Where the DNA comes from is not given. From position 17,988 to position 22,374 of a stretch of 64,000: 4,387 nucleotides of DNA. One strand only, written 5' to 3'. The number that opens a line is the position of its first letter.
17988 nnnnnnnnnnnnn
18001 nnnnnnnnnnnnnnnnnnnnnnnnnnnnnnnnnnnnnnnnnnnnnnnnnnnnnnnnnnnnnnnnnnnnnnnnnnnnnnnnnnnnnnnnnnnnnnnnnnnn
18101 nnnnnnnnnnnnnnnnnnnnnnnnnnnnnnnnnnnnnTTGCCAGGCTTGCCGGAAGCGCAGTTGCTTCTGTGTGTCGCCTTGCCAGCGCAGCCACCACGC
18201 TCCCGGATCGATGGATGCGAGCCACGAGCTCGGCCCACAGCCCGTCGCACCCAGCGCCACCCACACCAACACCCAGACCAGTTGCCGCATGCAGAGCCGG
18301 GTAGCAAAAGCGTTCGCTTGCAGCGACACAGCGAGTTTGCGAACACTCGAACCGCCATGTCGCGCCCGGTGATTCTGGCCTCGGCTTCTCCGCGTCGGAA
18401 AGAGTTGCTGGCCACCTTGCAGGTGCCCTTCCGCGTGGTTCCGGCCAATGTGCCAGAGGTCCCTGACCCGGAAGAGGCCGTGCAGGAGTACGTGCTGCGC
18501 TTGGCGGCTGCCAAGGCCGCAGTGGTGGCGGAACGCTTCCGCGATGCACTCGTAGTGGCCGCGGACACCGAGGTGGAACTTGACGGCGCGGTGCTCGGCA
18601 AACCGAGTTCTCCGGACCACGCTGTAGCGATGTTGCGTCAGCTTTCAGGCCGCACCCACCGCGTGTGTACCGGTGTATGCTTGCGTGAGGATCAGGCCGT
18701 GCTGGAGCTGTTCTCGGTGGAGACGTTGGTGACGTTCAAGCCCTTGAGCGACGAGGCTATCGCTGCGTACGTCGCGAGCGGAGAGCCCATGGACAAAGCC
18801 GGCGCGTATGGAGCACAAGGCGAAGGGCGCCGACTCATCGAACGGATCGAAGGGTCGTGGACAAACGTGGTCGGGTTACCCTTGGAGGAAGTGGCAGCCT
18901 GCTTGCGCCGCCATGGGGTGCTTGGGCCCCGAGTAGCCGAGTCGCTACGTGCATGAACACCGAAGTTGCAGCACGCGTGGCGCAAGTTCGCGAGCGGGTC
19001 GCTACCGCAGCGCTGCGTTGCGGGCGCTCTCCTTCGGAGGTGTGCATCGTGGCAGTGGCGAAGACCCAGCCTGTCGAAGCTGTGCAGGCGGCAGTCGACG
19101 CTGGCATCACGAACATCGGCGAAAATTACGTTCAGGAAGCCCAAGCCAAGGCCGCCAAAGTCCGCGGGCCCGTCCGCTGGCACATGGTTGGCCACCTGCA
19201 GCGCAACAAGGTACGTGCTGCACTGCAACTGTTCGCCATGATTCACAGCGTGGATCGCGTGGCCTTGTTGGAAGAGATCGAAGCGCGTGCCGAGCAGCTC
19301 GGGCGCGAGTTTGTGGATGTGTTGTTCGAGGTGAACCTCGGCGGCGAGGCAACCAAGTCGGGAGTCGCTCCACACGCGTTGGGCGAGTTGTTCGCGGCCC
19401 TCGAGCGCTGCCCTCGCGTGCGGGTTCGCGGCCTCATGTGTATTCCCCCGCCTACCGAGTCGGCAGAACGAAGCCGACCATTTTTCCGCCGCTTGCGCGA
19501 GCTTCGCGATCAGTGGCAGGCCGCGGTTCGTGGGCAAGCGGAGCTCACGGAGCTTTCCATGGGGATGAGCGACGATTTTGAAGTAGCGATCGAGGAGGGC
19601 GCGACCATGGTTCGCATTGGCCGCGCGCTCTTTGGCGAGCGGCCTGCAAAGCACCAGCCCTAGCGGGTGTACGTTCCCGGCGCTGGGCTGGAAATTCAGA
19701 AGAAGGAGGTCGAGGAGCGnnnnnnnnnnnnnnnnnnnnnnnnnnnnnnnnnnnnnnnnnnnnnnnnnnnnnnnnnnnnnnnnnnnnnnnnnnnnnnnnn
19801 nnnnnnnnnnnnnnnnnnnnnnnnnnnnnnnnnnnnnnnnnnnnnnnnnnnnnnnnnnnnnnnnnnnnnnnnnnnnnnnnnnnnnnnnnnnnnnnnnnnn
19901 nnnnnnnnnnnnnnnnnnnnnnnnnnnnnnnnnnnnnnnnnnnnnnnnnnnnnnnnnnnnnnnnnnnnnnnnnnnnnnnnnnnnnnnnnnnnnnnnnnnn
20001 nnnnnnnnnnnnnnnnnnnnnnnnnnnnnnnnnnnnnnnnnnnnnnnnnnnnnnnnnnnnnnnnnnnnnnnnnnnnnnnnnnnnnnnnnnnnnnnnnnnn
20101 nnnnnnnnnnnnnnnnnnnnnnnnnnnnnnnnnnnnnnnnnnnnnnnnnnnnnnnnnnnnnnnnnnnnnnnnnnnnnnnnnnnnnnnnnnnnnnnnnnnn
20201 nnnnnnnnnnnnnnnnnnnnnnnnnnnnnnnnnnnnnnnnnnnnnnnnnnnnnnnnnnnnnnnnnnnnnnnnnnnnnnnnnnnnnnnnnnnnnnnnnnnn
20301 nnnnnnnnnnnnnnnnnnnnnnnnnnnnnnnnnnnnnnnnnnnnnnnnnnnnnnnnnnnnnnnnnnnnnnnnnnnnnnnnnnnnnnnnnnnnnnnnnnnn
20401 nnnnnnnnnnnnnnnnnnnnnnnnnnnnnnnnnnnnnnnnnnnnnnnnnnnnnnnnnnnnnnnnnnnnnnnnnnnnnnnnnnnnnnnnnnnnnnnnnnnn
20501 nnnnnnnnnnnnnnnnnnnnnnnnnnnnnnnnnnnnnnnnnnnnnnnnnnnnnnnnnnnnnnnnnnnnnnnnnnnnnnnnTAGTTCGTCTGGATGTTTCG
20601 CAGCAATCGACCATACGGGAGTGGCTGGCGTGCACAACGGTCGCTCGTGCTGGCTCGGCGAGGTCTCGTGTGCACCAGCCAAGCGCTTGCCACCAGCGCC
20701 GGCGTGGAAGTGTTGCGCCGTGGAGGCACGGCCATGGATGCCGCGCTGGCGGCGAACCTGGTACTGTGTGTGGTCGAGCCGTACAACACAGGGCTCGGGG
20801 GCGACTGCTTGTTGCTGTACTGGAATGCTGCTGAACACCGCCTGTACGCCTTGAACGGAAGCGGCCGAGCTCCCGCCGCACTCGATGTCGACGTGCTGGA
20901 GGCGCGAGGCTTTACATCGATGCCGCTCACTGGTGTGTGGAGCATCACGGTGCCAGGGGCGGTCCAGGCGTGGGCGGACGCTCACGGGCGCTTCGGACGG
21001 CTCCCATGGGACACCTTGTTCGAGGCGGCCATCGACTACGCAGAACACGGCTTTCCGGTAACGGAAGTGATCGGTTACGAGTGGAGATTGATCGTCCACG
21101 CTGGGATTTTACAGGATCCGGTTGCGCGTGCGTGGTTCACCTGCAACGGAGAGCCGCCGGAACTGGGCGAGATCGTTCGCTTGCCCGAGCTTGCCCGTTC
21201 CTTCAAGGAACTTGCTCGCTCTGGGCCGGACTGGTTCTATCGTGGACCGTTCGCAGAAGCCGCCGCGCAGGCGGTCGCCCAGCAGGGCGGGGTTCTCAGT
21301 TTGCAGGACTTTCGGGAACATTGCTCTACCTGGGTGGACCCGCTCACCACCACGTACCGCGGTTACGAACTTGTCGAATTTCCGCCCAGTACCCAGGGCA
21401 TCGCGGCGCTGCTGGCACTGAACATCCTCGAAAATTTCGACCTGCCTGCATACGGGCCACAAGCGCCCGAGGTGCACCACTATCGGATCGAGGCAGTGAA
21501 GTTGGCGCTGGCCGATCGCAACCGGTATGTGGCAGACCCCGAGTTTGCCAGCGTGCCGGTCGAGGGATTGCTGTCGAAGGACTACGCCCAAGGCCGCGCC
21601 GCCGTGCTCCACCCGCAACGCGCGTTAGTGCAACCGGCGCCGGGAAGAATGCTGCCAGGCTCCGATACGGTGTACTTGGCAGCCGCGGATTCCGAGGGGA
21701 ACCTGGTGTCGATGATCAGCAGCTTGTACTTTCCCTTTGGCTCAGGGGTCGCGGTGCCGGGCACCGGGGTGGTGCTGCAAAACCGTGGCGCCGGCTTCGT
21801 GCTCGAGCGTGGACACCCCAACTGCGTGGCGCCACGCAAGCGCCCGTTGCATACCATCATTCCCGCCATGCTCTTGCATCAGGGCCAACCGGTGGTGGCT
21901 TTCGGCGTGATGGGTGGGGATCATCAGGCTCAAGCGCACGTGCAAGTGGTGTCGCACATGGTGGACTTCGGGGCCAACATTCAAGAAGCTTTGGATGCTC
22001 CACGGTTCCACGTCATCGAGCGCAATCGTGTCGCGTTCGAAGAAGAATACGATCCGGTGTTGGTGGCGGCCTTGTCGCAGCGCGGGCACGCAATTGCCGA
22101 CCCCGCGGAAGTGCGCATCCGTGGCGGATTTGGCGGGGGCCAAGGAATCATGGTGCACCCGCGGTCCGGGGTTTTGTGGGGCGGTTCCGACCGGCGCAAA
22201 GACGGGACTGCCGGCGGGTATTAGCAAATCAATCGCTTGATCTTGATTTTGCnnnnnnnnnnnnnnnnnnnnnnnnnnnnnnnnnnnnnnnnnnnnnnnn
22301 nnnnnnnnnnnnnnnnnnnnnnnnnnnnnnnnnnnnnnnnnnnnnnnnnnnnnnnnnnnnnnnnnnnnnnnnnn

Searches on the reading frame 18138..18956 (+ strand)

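Call 60: search_protein_families(library=pfam, proteins=[window:18138-18956:+], max_evalue=0.00001)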
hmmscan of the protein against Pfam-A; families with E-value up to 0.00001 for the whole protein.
window:18138-18956:+ (272 aa): 1 family
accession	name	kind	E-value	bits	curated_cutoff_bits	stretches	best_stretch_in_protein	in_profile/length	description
PF02545.19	Maf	-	4.1e-62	209.6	27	1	78-258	2-186/187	Maf-like protein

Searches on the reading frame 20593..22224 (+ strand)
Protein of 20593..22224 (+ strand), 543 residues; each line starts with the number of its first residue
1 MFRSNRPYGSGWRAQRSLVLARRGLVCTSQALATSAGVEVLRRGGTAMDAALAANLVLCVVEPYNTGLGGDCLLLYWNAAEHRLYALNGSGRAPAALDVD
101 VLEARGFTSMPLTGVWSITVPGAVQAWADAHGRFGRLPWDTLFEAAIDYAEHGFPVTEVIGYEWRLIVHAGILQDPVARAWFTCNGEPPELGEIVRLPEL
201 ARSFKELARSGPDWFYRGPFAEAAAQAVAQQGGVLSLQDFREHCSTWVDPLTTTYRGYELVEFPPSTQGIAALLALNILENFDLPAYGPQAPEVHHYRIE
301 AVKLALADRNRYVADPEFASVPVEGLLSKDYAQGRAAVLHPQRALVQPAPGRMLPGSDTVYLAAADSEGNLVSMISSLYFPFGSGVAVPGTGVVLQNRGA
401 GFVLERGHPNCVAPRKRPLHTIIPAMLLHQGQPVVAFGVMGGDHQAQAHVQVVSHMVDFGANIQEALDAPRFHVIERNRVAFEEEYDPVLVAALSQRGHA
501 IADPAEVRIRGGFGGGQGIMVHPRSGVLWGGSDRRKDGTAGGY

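Call 60: search_protein_families(library=pfam, proteins=[window:20593-22224:+], max_evalue=0.00001)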
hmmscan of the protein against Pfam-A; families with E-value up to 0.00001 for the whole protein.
window:20593-22224:+ (543 aa): 1 family
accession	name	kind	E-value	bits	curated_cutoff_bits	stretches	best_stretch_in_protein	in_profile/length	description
PF01019.26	G_glu_transpept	-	7.6e-151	503.8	27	1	39-538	2-512/512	Gamma-glutamyltranspeptidase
